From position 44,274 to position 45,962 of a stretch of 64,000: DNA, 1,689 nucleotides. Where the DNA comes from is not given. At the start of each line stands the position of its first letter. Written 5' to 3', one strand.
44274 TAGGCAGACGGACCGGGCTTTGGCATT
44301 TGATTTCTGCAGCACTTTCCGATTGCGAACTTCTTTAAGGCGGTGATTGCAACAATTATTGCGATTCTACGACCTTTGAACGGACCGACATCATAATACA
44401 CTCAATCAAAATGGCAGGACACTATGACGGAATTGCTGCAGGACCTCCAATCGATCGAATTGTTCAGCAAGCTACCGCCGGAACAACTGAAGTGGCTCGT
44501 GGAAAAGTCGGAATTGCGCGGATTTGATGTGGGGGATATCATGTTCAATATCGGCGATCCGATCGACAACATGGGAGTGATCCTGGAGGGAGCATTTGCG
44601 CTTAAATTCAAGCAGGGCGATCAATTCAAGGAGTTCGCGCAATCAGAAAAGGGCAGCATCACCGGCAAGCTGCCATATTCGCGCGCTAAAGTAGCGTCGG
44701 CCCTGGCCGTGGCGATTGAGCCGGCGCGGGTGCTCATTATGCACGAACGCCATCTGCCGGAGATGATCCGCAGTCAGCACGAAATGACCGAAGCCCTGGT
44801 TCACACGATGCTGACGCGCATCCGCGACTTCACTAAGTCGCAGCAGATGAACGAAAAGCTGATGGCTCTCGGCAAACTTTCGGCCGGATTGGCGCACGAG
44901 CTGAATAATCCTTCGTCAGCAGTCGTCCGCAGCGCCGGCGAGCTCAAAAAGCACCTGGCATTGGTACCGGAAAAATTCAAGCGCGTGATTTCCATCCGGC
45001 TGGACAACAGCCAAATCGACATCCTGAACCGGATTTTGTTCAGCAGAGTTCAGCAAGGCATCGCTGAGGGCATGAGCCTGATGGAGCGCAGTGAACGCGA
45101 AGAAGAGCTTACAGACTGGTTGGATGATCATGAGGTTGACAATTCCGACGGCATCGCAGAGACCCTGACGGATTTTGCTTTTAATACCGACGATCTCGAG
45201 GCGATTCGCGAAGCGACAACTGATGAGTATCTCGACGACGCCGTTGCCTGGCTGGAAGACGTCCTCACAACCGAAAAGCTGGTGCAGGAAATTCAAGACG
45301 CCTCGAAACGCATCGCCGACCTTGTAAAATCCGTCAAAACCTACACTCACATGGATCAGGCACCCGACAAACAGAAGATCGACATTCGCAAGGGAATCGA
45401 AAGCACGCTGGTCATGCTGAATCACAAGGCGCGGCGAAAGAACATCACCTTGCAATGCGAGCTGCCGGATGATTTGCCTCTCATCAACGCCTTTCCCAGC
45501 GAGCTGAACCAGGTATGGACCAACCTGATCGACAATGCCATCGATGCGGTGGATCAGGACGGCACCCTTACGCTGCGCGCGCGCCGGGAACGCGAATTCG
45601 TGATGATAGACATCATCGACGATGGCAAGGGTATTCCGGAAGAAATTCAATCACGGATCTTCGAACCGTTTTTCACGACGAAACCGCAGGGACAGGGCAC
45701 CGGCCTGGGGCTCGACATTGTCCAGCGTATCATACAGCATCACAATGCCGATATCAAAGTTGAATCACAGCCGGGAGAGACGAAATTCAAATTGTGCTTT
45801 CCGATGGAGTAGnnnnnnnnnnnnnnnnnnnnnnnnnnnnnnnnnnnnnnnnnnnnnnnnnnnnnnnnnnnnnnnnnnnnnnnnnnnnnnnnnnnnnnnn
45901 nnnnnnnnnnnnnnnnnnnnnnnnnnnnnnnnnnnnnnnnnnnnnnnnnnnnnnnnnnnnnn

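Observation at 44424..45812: Orphan cNMP-binding histidine kinase: possible partner for the orphan REC-flavoprotein 13 kb away (domain shuffle of the common cNMP-TrxR fusion)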

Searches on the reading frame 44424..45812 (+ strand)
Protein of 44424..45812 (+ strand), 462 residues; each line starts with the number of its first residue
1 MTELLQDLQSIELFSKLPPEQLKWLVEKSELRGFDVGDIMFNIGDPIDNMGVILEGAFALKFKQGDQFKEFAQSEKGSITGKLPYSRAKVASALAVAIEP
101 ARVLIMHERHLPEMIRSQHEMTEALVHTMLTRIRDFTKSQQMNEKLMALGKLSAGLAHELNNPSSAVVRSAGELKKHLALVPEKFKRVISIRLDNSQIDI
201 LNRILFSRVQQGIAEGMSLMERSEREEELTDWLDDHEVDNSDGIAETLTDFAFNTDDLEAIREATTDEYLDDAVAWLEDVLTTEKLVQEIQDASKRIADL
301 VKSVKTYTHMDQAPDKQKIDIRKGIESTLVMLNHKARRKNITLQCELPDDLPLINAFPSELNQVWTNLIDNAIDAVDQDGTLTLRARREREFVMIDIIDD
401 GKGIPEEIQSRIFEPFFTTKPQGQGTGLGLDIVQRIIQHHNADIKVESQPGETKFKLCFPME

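Call 3: search_protein_families(library=pfam, proteins=[window:44424-45812:+], max_evalue=0.01)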
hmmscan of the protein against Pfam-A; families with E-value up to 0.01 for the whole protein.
window:44424-45812:+ (462 aa): 5 families
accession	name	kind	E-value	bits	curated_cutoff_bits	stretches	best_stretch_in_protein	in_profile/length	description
PF02518.31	HATPase_c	-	6.9e-26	91.3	26.4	1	359-461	4-109/111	Histidine kinase-, DNA gyrase B-, and HSP90-like ATPase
PF14501.12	HATPase_c_5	-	2.8e-10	40.4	22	1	361-459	6-101/102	GHKL domain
PF00027.35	cNMP_binding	-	4.5e-06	27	27.5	1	34-117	4-88/89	Cyclic nucleotide-binding domain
PF00512.31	HisKA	-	0.00047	20.6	26.9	0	149-180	2-31/66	His Kinase A (phospho-acceptor) domain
PF13589.12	HATPase_c_3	-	0.0031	18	25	1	361-407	3-48/137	Histidine kinase-, DNA gyrase B-, and HSP90-like ATPase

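Call 4: search_protein_families(library=ncbifam, proteins=[window:44424-45812:+], max_evalue=0.01)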
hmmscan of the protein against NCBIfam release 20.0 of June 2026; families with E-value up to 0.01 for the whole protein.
window:44424-45812:+ (462 aa): 86 families (the best 25 are shown)
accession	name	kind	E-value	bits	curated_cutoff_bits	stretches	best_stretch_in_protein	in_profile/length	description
NF008468.0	PRK11360.1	equivalog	2.2e-45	155.1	646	2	295-461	442-608/616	two-component system sensor histidine kinase AtoS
NF007688.0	PRK10364.1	equivalog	1e-41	143.2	479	2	287-461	283-451/460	two-component system sensor histidine kinase ZraS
NF038348.1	T2SS_HK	subfamily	4.7e-41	140.8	450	2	285-459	399-571/574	histidine kinase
NF052573.1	HisKinEspAMyxo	equivalog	2.1e-35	122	1400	2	275-453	420-602/755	serine histidine kinase EspA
NF046044.1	PnpS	equivalog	9.7e-35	120.3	400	1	278-460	201-390/390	two-component system histidine kinase PnpS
NF052574.1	HisKinEspCMyxo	equivalog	1.1e-33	116.4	1200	2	283-453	456-628/785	serine histidine kinase EspC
NF047497.1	HK_LIC_12097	equivalog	7.9e-32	110.4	500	2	284-461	188-366/367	LIC_12097 family sensor histidine kinase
NF010411.0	PRK13837.1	equivalog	1.7e-31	109.1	647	1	282-461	484-675/828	two-component system VirA-like sensor kinase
NF008312.0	PRK11100.1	equivalog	2.5e-29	102.5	356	1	282-452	289-465/477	two-component system sensor histidine kinase CreC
TIGR02966.1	phoR_proteo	equivalog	6.8e-29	100.9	334.2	1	281-456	148-330/333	phosphate regulon sensor histidine kinase PhoR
NF006800.0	PRK09303.1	equivalog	7.4e-29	100.9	342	1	282-459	191-375/383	histidine kinase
NF046020.1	HisKinCckABruc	equivalog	6.4e-28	97.1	1000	2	289-460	521-706/868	cell cycle histidine kinase CckA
NF046026.1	HisKinCckACaul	equivalog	6.9e-28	97.1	1000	1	288-460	342-531/678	cell cycle histidine kinase CckA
NF047466.1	hybrid_RR_LvrB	exception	1.7e-26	93.3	500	2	282-461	186-376/377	hybrid histidine kinase/response regulator LvrB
TIGR02956.1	TMAO_torS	equivalog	5.7e-25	87.6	676.5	1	285-453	500-673/967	TMAO reductase system sensor histidine kinase/response regulator TorS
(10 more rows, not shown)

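Call 8: find_homologous_proteins(query=window:44424-45809:+, max_evalue=1e-10)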
Query window:44424-45809:+ (462 aa): 8000 proteins with E <= 1e-10 among 8000 candidates; the best 120 are listed.
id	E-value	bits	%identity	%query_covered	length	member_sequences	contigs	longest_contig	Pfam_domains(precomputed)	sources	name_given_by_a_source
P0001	2.2e-167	576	57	99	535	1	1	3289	PF02518.32,PF00027.36,PF14501.13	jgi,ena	-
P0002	9.5e-167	574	56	99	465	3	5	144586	PF02518.32,PF13589.13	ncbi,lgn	-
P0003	7.9e-164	564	53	100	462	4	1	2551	PF02518.32,PF00027.36,PF14501.13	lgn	-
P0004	7.6e-162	557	56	99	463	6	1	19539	PF02518.32,PF00512.32,PF00027.36,PF14501.13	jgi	jgi:signal transduction histidine kinase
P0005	1.4e-161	557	54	99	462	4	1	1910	PF02518.32,PF00027.36,PF14501.13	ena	-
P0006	1.3e-160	553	54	100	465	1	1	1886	PF02518.32,PF00027.36,PF14501.13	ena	-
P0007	3.2e-159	549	53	99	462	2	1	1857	PF02518.32,PF00027.36,PF14501.13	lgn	-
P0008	6.3e-159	548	54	100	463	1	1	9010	PF02518.32,PF00027.36,PF14501.13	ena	-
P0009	1.5e-157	543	53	99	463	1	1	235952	PF02518.32,PF00027.36,PF14501.13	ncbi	ncbi:MAG: sensor histidine kinase [Calditrichia bacterium]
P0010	1.6e-157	543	51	99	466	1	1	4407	PF02518.32,PF00512.32,PF00027.36,PF14501.13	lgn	-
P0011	9.7e-157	541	52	100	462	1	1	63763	PF02518.32,PF00027.36,PF14501.13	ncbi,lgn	-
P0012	1.1e-156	540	52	100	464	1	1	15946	PF02518.32,PF00512.32,PF00027.36,PF14501.13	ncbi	-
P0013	2.5e-156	539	53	100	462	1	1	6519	PF02518.32,PF00027.36,PF14501.13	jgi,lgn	jgi:signal transduction histidine kinase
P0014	5.5e-156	538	52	98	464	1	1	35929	PF02518.32,PF00027.36,PF14501.13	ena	-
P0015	6.5e-156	538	52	100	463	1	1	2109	PF02518.32,PF00027.36,PF14501.13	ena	-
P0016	2.0e-154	533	52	99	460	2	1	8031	PF02518.32,PF00027.36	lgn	-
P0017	2.5e-154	533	52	100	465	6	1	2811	PF02518.32,PF00027.36,PF14501.13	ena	-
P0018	3.8e-154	532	54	100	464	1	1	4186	PF02518.32,PF00027.36,PF14501.13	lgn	-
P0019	8.9e-154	531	53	100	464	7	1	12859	PF02518.32,PF00512.32,PF00027.36,PF14501.13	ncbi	-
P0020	2.0e-153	530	52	99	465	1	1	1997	PF02518.32,PF00512.32,PF00027.36,PF14501.13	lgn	-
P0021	5.1e-153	528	52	99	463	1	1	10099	PF02518.32,PF00512.32,PF00027.36,PF14501.13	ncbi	-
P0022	3.4e-152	526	53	99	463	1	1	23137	PF02518.32,PF00512.32,PF00027.36,PF14501.13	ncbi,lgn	-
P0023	8.7e-152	524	51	100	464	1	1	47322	PF02518.32,PF00512.32,PF00027.36,PF14501.13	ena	-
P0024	8.9e-152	524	52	99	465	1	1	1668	PF02518.32,PF00027.36,PF14501.13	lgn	-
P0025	1.3e-151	524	52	99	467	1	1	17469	PF02518.32,PF00027.36,PF14501.13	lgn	-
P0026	1.4e-151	524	49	100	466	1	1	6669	PF02518.32,PF00512.32,PF00027.36,PF14501.13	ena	-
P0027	2.2e-151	523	49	100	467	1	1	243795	PF02518.32,PF00512.32,PF00027.36,PF14501.13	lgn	-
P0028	2.7e-151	523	52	99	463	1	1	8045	PF02518.32,PF00027.36,PF14501.13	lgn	-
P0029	4.9e-151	522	52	99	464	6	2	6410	PF02518.32,PF00027.36,PF14501.13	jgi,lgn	-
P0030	5.4e-151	522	52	100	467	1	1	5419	PF02518.32,PF00027.36,PF14501.13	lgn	-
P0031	5.9e-151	522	51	99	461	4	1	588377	PF02518.32,PF00512.32,PF00027.36,PF14501.13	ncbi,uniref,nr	ncbi:ATP-binding protein [Xanthocytophaga agilis]|uniref:histidine kinase n=1 Tax=Xanthocytophaga ag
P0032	6.1e-151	521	51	99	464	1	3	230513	PF02518.32,PF00512.32,PF13589.13,PF00027.36,PF14501.13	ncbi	-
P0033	6.2e-151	521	52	100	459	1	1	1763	PF02518.32,PF00512.32,PF00027.36,PF14501.13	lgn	-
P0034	1.3e-150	520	53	100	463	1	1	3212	PF02518.32,PF00027.36,PF14501.13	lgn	-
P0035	1.6e-150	520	51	99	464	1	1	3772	PF02518.32,PF00027.36,PF14501.13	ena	-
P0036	2.5e-150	520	50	99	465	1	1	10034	PF02518.32,PF00027.36,PF14501.13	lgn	-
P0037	3.0e-150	519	52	99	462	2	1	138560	PF02518.32,PF00512.32,PF00027.36,PF14501.13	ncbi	-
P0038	3.3e-150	519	52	99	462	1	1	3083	PF02518.32,PF00027.36,PF14501.13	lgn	-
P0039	6.6e-150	518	50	99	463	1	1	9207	PF02518.32,PF00027.36,PF14501.13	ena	-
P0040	6.8e-150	518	51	98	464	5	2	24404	PF02518.32,PF00027.36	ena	-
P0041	7.3e-150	518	50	100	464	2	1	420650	PF02518.32,PF00512.32,PF00027.36,PF14501.13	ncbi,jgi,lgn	jgi:signal transduction histidine kinase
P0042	8.2e-150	518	50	98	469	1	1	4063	PF02518.32,PF00027.36,PF14501.13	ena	-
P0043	1.1e-149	517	51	98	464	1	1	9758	PF02518.32,PF00027.36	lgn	-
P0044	1.5e-149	517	52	99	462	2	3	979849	PF02518.32,PF00027.36,PF14501.13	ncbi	-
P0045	1.6e-149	517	48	99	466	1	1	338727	PF02518.32,PF00512.32,PF00027.36,PF14501.13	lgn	-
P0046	2.8e-149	516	52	100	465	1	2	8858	PF02518.32,PF00027.36,PF14501.13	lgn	-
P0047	2.8e-149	516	51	100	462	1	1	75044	PF02518.32,PF00512.32,PF00027.36,PF14501.13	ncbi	-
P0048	4.0e-149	516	53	100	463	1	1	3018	PF02518.32,PF00027.36,PF14501.13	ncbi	-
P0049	7.7e-149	515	52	100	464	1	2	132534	PF02518.32,PF00027.36,PF14501.13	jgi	-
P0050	9.1e-149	514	50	98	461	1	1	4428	PF02518.32,PF00027.36,PF14501.13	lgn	-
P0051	9.5e-149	514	51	100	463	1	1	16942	PF02518.32,PF00027.36,PF14501.13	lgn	-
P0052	1.0e-148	514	53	98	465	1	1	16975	PF02518.32,PF00512.32,PF00027.36,PF14501.13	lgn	-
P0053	1.0e-148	514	49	100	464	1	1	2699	PF02518.32,PF00027.36,PF14501.13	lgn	-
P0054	1.2e-148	514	51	100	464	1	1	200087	PF02518.32,PF00027.36,PF14501.13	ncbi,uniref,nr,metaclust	ncbi:hypothetical protein C900_00828 [Fulvivirga imtechensis AK7]|uniref:histidine kinase n=1 Tax=Fu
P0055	3.4e-148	512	52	100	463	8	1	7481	PF02518.32,PF00027.36,PF14501.13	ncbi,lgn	ncbi:MAG: ATP-binding protein [Bacteroidota bacterium]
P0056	3.4e-148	512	51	99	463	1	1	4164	PF02518.32,PF00027.36,PF14501.13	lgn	-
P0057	4.0e-148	512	51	99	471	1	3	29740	PF02518.32,PF00027.36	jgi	jgi:signal transduction histidine kinase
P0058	4.6e-148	512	52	100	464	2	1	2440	PF02518.32,PF00512.32,PF00027.36,PF14501.13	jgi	-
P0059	5.8e-148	512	52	98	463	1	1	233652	PF02518.32,PF00027.36,PF14501.13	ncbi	-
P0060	6.3e-148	512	51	99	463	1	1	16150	PF02518.32,PF00027.36,PF14501.13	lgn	-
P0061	7.1e-148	511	52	98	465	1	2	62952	PF02518.32,PF00027.36,PF14501.13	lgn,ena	-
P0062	1.2e-147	511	51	98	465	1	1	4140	PF02518.32,PF00512.32,PF00027.36,PF14501.13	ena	-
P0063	1.4e-147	510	51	100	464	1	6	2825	PF02518.32,PF00027.36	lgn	-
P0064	1.6e-147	510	50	98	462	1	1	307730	PF02518.32,PF00512.32,PF00027.36,PF14501.13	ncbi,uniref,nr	ncbi:cyclic nucleotide-binding domain-containing protein [Aquimarina sp. U1-2]|uniref:ATP-binding pr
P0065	1.6e-147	510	50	100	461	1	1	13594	PF02518.32,PF00027.36,PF14501.13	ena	-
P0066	1.7e-147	510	50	100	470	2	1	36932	PF02518.32,PF00512.32,PF00027.36,PF14501.13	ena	-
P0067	2.2e-147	510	51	100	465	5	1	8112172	PF02518.32,PF00027.36,PF14501.13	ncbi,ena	-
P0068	2.7e-147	509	51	99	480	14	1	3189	PF02518.32,PF00027.36,PF14501.13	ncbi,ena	-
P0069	2.8e-147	509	53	98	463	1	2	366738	PF02518.32,PF00027.36,PF14501.13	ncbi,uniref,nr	ncbi:cyclic nucleotide-binding domain-containing protein [Fulvivirga sp. M361]|uniref:ATP-binding pr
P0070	2.9e-147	509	51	99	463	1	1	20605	PF02518.32,PF00027.36,PF14501.13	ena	-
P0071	3.0e-147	509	51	99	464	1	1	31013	PF02518.32,PF00027.36,PF14501.13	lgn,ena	-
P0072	3.5e-147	509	48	99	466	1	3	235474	PF02518.32,PF00512.32,PF00027.36,PF14501.13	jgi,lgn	-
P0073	3.7e-147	509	50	100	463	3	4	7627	PF02518.32,PF00027.36,PF14501.13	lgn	-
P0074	4.0e-147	509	51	100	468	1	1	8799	PF02518.32,PF00027.36,PF14501.13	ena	-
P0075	4.2e-147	509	51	99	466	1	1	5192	PF02518.32,PF00512.32,PF00027.36,PF14501.13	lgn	-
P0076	4.4e-147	509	51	100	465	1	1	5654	PF02518.32,PF00027.36,PF14501.13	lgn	-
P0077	4.6e-147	509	51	99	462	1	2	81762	PF02518.32,PF00512.32,PF13589.13,PF00027.36,PF14501.13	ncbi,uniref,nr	ncbi:ATP-binding protein [Aquimarina mytili]|uniref:histidine kinase n=1 Tax=Aquimarina mytili TaxID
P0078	5.3e-147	509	51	99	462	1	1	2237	PF02518.32,PF00027.36,PF14501.13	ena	-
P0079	6.8e-147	508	50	99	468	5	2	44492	PF02518.32,PF00027.36,PF14501.13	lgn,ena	-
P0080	6.8e-147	508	49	99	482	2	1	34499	PF02518.32,PF00512.32,PF00027.36,PF14501.13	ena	-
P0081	7.3e-147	508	48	100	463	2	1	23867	PF02518.32,PF00512.32,PF00027.36,PF14501.13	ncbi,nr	ncbi:MAG: ATP-binding protein [Microscillaceae bacterium]|nr:ATP-binding protein [Microscillaceae ba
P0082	7.8e-147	508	51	99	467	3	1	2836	PF02518.32,PF00027.36,PF14501.13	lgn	-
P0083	8.5e-147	508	49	99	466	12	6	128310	PF02518.32,PF00512.32,PF00027.36,PF14501.13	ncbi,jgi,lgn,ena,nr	ncbi:MAG: histidine kinase [Cytophagales bacterium CG12_big_fil_rev_8_21_14_0_65_40_12]|nr:MAG: hist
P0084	1.1e-146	508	51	99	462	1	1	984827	PF02518.32,PF00512.32,PF13589.13,PF00027.36,PF14501.13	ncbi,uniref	ncbi:ATP-binding protein [Aquimarina sp. 2304DJ70-9]|uniref:ATP-binding protein n=1 Tax=Aquimarina p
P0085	1.2e-146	507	49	100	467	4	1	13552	PF02518.32,PF00512.32,PF00027.36,PF14501.13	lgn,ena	-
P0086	1.2e-146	507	50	99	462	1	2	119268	PF02518.32,PF00512.32,PF00027.36,PF14501.13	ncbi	-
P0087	1.3e-146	507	50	99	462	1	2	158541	PF02518.32,PF00512.32,PF13589.13,PF00027.36,PF14501.13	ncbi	-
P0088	1.5e-146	507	50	99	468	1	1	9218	PF02518.32,PF00512.32,PF00027.36,PF14501.13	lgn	-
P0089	1.5e-146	507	50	100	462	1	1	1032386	PF02518.32,PF00027.36,PF14501.13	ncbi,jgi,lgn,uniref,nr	ncbi:ATP-binding protein [Telluribacter sp.]|jgi:signal transduction histidine kinase|uniref:ATP-bin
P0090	1.6e-146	507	50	99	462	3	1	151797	PF02518.32,PF13589.13,PF00027.36,PF14501.13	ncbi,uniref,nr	ncbi:ATP-binding protein [Aquimarina algiphila]|uniref:ATP-binding protein n=1 Tax=Aquimarina algiph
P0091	1.8e-146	507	51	99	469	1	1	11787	PF02518.32,PF00512.32,PF00027.36,PF14501.13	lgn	-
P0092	2.6e-146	506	51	100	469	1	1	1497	PF02518.32,PF00027.36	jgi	-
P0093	3.1e-146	506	50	100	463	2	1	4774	PF02518.32,PF00027.36,PF14501.13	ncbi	-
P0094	3.1e-146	506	51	100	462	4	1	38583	PF02518.32,PF00512.32,PF00027.36,PF14501.13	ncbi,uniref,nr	ncbi:ATP-binding protein [Aquimarina sp. D1M17]|uniref:ATP-binding protein n=1 Tax=Aquimarina acropo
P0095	3.4e-146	506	52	98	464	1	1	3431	PF02518.32,PF00027.36,PF14501.13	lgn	-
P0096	3.5e-146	506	51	99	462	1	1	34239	PF02518.32,PF00027.36,PF14501.13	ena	-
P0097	3.6e-146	506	50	100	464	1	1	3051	PF02518.32,PF00512.32,PF00027.36,PF14501.13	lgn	-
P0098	3.8e-146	506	51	98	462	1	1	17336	PF02518.32,PF00027.36,PF14501.13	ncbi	ncbi:MAG: ATP-binding protein [Balneola sp.]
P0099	4.0e-146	506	51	99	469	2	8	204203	PF02518.32,PF00512.32,PF00027.36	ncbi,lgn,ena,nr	ncbi:MAG: histidine kinase [Phaeodactylibacter sp.]|nr:histidine kinase [Phaeodactylibacter sp.] MCB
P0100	4.0e-146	506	52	100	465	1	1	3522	PF02518.32,PF00027.36,PF14501.13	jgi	jgi:signal transduction histidine kinase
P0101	4.3e-146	506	47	99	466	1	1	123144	PF02518.32,PF00512.32,PF00027.36,PF14501.13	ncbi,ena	-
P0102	4.7e-146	505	51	98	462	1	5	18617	PF02518.32,PF00027.36,PF14501.13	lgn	-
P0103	5.4e-146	505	50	100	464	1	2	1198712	PF02518.32,PF00512.32,PF00027.36,PF14501.13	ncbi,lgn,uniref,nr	ncbi:ATP-binding protein [Rhabdobacter roseus]|uniref:histidine kinase n=1 Tax=Rhabdobacter roseus T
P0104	7.5e-146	505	49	100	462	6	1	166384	PF02518.32,PF00027.36,PF14501.13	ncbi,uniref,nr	ncbi:ATP-binding protein [uncultured Aquimarina sp.]|uniref:ATP-binding protein n=1 Tax=uncultured A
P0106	8.9e-146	505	50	100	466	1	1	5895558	PF02518.32,PF00027.36,PF14501.13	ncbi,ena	-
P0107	9.0e-146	504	49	99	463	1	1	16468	PF02518.32,PF00027.36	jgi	-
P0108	1.1e-145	504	52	100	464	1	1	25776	PF02518.32,PF00027.36,PF14501.13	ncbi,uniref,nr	ncbi:GHKL domain-containing protein [Fulvivirga sp. RKSG066]|uniref:ATP-binding protein n=1 Tax=Fulv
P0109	1.3e-145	504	50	97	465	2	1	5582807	PF02518.32,PF00512.32,PF00027.36,PF14501.13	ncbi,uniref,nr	ncbi:ATP-binding protein [Tellurirhabdus rosea]|uniref:ATP-binding protein n=1 Tax=Tellurirhabdus ro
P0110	1.4e-145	504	50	99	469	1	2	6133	PF02518.32,PF00512.32,PF00027.36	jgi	-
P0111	1.6e-145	504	50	100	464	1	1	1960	PF02518.32,PF00027.36,PF14501.13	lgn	-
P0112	1.9e-145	503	50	98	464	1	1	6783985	PF02518.32,PF00027.36,PF14501.13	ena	-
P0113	2.1e-145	503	51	99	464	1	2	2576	PF02518.32,PF00027.36,PF14501.13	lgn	-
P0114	2.1e-145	503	49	100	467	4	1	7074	PF02518.32,PF00512.32,PF00027.36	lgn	-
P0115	2.2e-145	503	50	99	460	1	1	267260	PF02518.32,PF00512.32,PF00027.36,PF14501.13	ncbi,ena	-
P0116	2.2e-145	503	50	98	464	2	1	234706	PF02518.32,PF00027.36,PF14501.13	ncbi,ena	-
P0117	2.2e-145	503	51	98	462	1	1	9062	PF02518.32,PF00027.36,PF14501.13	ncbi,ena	-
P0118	2.9e-145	503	50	99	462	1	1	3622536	PF02518.32,PF00512.32,PF00027.36,PF14501.13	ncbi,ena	-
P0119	3.1e-145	503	51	99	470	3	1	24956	PF02518.32,PF00512.32,PF00027.36,PF14501.13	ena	-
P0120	3.1e-145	503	49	99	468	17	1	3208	PF02518.32,PF00027.36,PF14501.13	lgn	-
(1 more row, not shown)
